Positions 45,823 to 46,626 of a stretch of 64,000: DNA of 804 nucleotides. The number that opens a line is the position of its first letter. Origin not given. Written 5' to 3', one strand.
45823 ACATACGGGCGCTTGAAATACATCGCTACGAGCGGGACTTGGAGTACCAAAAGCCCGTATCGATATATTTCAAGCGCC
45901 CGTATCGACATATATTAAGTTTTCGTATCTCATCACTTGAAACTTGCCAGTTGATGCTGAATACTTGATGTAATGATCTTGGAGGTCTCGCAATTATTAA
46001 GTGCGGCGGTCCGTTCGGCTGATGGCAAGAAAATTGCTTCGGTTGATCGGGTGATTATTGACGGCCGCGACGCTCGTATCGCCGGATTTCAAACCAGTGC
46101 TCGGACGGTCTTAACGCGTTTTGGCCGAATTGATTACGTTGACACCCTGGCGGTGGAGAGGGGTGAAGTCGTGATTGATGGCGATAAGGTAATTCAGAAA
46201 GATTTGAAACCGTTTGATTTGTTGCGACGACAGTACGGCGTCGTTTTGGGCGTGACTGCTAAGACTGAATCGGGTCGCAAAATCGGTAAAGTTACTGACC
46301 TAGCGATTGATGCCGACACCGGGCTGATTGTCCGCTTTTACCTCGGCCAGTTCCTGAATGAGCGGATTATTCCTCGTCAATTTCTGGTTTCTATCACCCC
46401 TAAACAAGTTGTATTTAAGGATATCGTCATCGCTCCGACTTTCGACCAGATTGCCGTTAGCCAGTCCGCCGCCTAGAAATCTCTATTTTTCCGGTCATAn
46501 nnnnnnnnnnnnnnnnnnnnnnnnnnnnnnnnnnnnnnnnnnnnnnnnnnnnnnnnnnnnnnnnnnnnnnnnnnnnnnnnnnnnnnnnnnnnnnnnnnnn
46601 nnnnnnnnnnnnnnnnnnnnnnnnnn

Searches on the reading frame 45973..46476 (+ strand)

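Call 47: search_protein_families(library=pfam, proteins=[window:45973-46476:+], max_evalue=0.01)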
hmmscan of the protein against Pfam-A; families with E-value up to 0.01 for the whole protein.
window:45973-46476:+ (167 aa): 1 family
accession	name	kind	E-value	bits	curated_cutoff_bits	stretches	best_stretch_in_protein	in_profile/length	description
PF05239.21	PRC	-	1.5e-10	41.3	21.2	2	98-155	16-72/78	PRC-barrel domain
